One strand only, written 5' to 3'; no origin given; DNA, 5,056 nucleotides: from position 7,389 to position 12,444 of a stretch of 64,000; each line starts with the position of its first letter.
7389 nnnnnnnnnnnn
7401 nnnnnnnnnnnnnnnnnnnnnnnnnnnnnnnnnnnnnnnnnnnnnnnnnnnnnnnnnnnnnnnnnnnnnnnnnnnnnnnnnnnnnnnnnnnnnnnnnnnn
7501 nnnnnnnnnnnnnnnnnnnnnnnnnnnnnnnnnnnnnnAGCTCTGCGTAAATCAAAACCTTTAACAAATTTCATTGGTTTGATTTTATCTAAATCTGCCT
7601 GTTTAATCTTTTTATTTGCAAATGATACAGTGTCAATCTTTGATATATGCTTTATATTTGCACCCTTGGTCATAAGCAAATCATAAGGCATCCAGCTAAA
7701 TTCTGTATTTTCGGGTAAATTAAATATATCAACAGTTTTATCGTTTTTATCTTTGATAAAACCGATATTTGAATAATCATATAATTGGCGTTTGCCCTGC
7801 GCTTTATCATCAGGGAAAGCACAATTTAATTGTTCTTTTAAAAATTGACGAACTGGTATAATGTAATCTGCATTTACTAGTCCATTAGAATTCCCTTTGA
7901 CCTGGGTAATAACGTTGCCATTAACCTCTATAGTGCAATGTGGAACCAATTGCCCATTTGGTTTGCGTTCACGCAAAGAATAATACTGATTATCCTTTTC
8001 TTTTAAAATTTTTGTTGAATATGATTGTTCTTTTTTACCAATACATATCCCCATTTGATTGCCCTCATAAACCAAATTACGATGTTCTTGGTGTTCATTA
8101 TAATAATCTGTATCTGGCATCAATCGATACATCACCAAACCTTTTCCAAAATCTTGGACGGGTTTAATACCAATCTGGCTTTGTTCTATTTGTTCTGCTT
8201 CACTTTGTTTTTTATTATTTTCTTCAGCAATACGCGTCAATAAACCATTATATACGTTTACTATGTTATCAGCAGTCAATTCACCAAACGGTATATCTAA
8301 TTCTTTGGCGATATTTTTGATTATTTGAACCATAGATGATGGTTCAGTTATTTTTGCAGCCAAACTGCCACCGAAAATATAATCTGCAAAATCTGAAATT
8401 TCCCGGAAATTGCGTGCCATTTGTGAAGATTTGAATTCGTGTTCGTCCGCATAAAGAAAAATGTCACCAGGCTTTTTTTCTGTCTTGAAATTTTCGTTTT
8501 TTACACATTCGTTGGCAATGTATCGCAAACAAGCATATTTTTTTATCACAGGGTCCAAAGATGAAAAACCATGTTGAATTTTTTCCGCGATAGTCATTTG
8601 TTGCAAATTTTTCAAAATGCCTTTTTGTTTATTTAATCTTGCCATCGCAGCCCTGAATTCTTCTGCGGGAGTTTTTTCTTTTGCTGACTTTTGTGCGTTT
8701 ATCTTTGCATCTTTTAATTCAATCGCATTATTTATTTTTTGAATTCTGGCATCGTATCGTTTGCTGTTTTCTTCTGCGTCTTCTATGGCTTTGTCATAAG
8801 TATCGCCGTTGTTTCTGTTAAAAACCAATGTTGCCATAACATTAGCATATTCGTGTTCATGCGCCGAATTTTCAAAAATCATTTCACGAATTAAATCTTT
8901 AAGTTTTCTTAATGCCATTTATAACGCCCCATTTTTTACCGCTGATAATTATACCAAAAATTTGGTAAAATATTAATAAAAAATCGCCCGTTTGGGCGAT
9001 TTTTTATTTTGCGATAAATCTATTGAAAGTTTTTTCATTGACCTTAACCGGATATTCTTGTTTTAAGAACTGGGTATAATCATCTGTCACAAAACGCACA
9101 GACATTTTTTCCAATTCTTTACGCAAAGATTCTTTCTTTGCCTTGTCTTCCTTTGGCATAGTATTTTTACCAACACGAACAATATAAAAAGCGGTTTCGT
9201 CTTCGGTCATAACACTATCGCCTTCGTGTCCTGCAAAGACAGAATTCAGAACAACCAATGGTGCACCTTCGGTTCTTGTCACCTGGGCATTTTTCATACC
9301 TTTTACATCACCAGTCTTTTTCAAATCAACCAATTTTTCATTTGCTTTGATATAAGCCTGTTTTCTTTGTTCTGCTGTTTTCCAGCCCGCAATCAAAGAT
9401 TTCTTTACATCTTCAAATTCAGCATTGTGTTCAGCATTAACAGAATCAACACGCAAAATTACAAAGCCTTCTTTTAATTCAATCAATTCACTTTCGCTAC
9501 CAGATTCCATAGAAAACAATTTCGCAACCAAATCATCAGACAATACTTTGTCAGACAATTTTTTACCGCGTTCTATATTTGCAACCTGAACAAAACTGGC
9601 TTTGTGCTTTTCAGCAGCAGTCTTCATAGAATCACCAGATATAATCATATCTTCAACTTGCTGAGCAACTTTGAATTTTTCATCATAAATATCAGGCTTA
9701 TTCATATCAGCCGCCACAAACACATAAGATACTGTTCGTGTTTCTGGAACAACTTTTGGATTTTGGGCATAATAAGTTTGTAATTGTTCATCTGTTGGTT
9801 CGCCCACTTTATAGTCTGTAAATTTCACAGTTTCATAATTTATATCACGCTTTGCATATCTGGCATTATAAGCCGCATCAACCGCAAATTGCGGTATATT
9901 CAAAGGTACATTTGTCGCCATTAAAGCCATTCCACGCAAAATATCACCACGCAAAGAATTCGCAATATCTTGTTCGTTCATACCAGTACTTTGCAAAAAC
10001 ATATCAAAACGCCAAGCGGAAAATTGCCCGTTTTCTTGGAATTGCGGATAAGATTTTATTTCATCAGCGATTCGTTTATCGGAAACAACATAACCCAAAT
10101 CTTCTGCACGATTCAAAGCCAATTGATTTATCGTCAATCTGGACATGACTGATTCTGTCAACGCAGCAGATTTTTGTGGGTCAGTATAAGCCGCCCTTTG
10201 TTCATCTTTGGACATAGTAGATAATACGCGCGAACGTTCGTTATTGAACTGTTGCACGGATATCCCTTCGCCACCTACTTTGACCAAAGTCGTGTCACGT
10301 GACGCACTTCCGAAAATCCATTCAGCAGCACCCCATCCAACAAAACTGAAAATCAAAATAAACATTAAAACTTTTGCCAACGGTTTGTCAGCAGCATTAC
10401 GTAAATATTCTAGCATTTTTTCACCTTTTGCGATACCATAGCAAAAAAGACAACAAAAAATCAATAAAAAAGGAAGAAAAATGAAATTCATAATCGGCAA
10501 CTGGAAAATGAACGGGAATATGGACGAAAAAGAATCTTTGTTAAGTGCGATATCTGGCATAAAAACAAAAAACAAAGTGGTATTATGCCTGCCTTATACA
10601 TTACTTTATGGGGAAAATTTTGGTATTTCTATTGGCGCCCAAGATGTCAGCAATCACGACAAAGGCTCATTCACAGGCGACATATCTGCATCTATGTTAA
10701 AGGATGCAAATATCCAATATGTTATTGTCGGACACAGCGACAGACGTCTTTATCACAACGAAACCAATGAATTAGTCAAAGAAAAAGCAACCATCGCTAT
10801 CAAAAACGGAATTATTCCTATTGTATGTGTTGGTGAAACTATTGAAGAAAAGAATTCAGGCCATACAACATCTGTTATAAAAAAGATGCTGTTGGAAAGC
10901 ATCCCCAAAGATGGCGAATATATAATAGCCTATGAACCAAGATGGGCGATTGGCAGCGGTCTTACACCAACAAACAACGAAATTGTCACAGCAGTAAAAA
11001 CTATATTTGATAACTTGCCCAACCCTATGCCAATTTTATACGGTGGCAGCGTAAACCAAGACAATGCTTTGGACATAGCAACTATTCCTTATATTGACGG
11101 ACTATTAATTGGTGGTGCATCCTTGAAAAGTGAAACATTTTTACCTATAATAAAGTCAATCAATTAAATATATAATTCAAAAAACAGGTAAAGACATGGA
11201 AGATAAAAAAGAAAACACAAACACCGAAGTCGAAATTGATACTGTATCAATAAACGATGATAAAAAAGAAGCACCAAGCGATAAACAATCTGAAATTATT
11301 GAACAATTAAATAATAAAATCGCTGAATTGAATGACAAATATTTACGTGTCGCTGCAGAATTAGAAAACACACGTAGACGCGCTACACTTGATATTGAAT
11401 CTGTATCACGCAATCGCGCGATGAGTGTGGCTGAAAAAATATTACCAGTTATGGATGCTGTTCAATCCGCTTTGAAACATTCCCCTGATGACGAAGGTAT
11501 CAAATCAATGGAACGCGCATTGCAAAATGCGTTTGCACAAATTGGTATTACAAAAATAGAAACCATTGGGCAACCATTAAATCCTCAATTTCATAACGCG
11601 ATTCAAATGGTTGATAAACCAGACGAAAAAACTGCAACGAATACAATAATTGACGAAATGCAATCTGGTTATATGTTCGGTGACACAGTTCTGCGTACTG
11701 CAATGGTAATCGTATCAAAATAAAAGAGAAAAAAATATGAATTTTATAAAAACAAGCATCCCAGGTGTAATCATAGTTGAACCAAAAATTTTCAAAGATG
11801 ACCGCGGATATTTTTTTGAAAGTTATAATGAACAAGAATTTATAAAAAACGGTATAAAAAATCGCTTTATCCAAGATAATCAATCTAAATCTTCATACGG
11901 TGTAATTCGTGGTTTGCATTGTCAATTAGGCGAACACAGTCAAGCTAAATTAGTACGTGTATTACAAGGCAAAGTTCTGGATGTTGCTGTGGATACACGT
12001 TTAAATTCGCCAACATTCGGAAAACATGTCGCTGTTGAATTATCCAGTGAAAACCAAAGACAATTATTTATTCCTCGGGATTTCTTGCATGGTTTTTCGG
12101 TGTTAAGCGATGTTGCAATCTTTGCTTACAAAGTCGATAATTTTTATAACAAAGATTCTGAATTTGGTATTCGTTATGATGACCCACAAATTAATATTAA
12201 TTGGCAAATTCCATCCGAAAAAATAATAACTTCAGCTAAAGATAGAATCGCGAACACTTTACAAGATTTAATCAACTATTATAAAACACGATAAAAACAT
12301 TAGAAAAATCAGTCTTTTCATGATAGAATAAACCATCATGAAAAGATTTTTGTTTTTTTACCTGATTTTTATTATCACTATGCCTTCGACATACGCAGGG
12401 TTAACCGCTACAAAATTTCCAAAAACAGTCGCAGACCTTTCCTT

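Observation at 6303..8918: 871-aa candidate effector built from near-identical tandem 120/252-bp repeats encoding LRR-like solenoid units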

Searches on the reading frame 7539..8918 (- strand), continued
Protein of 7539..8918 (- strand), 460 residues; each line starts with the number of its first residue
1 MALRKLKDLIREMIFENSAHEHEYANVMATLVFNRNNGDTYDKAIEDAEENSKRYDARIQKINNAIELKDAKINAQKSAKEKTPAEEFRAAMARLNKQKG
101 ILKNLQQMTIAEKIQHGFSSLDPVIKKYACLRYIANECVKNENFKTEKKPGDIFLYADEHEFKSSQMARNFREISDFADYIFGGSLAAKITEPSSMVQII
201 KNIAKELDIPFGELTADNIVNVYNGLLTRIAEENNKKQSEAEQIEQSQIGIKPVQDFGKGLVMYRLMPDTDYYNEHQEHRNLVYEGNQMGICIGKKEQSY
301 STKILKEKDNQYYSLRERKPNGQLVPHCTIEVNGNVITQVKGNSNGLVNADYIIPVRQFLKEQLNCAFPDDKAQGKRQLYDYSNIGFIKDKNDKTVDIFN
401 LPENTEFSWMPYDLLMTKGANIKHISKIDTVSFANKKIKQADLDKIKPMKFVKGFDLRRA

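Call 88: find_related_loci(query=A2, collection=viral_contigs, flank=5000)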
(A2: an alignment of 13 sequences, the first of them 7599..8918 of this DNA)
Query A2 (440 aa) in viral_contigs; peptide patterns used: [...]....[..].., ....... (x = any residue, [..] = any of these).
15 stretches matched a pattern; 3 encode a relative of the query (tblastn E <= 1e-3); 3 distinct loci.
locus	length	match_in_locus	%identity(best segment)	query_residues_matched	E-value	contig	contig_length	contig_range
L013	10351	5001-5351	29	229-365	8e-10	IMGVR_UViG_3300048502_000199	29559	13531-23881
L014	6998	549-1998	32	255-388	1e-9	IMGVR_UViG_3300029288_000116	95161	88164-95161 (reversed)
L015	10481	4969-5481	27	193-363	1e-8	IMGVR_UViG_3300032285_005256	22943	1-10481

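Call 89: find_related_loci(query=A2, collection=metagenome_contigs, flank=6000)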
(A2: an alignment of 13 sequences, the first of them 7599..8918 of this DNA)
Query A2 (440 aa) in metagenome_contigs; peptide patterns used: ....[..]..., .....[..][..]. (x = any residue, [..] = any of these).
103 stretches matched a pattern; 6 encode a relative of the query (tblastn E <= 1e-3); 6 distinct loci.
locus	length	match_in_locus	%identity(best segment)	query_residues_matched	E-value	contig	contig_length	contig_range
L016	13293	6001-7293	63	1-431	0e+0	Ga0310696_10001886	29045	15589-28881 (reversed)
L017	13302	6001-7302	61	1-435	2e-173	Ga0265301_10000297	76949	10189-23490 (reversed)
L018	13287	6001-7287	54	1-428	2e-144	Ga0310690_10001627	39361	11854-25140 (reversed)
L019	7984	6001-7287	54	1-428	2e-144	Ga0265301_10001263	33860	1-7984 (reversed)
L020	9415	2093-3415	51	1-440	5e-144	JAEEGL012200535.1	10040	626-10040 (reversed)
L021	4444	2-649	59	230-440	6e-81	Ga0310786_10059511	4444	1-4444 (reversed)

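Call 91: search_solved_structures(query=A3, max_evalue=5, show_alignments=1)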
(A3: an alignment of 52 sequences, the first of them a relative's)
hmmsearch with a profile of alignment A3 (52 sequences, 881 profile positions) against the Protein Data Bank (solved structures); distinct sequences matched with E-value up to 5: 279 (the best 60 are shown).
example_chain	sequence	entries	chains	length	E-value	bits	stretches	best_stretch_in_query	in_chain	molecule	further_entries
4cp6_A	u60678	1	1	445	7.1e-13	50.9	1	476-812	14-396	CHOLINE BINDING PROTEIN PCPA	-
4z0c_A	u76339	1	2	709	8.8e-13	50.6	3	374-725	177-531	Toll-like receptor 13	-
8suf_A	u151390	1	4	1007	1.2e-10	43.6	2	397-721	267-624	TIR domain-containing protein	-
7da7_A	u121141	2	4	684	3e-09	38.9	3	487-699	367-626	Toll-like receptor 3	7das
7wm4_C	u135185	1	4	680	3.6e-09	38.7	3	487-699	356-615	Toll-like receptor 3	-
4kng_A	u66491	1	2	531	3.7e-09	38.7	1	456-792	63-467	Leucine-rich repeat-containing G-protein coupled receptor 5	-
4bsr_A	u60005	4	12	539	3.7e-09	38.6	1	456-792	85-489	LEUCINE-RICH REPEAT-CONTAINING G-PROTEIN COUPLED RECEPTOR 5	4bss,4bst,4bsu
2omv_A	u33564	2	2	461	3.7e-09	38.6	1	398-726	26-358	Internalin-A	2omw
1o6s_A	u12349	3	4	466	3.8e-09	38.6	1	398-726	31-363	INTERNALIN A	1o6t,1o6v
2omu_A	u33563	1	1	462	3.9e-09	38.6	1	398-726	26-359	Internalin-A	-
4ufs_A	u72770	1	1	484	4.1e-09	38.5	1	456-778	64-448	LEUCINE-RICH REPEAT-CONTAINING G-PROTEIN COUPLED RECEPTOR 5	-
4ufr_A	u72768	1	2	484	4.1e-09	38.5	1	456-778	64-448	LEUCINE-RICH REPEAT-CONTAINING G-PROTEIN COUPLED RECEPTOR 5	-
2omx_A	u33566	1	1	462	4.3e-09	38.4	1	398-726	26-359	Internalin-A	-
2omy_A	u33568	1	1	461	4.6e-09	38.3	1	398-726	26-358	Internalin-A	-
2omt_A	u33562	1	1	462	4.7e-09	38.3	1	398-726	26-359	Internalin-A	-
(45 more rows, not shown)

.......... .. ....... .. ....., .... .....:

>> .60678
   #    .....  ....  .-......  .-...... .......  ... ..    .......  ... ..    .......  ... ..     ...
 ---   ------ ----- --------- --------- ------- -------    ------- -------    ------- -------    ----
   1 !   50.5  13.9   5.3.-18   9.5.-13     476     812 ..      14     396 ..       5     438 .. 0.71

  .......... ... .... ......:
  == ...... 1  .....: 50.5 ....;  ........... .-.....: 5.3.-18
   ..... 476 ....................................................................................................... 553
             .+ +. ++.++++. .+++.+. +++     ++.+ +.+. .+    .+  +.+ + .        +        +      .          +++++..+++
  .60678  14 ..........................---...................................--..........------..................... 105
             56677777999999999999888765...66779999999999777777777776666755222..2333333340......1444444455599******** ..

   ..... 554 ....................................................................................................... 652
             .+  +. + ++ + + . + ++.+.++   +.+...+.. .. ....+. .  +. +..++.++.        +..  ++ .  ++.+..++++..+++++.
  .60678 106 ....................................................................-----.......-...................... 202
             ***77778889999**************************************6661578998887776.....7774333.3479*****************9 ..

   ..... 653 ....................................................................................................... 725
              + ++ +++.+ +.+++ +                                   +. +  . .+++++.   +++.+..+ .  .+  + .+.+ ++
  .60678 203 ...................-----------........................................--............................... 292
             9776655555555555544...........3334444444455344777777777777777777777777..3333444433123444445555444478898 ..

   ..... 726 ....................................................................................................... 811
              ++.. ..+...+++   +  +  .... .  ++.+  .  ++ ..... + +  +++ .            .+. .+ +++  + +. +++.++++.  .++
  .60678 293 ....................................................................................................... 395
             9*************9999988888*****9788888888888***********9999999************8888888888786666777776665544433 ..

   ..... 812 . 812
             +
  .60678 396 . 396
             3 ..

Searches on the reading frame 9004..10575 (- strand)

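Call 25: search_protein_families(library=pfam, proteins=[window:9004-10575:-], max_evalue=0.00001)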
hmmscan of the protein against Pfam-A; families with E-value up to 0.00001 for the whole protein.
window:9004-10575:- (523 aa): 3 families
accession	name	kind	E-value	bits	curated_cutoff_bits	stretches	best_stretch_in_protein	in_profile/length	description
PF13624.11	SurA_N_3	-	1.2e-31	110.2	27.2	1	54-214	1-158/162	SurA-like N-terminal domain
PF13623.11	SurA_N_2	-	3.7e-21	76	28.5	1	55-194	1-145/145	SurA-like N-terminal domain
PF13145.12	Rotamase_2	-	2.5e-14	54.5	27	1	260-392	1-121/121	PPIC-type PPIASE domain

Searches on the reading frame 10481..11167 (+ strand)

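Call 25: search_protein_families(library=pfam, proteins=[window:10481-11167:+], max_evalue=0.00001)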
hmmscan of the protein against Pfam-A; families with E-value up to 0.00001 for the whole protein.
window:10481-11167:+ (228 aa): 1 family
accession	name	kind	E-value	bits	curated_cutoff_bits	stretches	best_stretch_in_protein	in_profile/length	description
PF00121.24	TIM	-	4.2e-70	236.5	20.1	1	2-226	1-244/245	Triosephosphate isomerase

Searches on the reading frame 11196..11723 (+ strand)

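Call 25: search_protein_families(library=pfam, proteins=[window:11196-11723:+], max_evalue=0.00001)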
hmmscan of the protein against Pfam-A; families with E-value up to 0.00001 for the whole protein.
window:11196-11723:+ (175 aa): 1 family
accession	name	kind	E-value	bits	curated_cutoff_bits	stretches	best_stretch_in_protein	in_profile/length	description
PF01025.24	GrpE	-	1.4e-37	129.4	25.8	1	21-175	6-165/165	GrpE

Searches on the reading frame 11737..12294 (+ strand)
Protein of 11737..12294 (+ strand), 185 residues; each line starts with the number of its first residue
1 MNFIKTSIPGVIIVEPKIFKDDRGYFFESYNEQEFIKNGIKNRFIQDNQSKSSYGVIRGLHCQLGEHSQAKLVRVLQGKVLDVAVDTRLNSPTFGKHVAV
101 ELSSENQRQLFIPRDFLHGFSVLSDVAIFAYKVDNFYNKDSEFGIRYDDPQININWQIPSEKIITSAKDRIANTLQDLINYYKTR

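Call 25: search_protein_families(library=pfam, proteins=[window:11737-12294:+], max_evalue=0.00001)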
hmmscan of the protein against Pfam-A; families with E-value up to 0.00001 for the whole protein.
window:11737-12294:+ (185 aa): 1 family
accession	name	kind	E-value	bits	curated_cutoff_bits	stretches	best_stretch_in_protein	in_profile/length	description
PF00908.23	dTDP_sugar_isom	-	4.5e-70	235.2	27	1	5-177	1-168/168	dTDP-4-dehydrorhamnose 3,5-epimerase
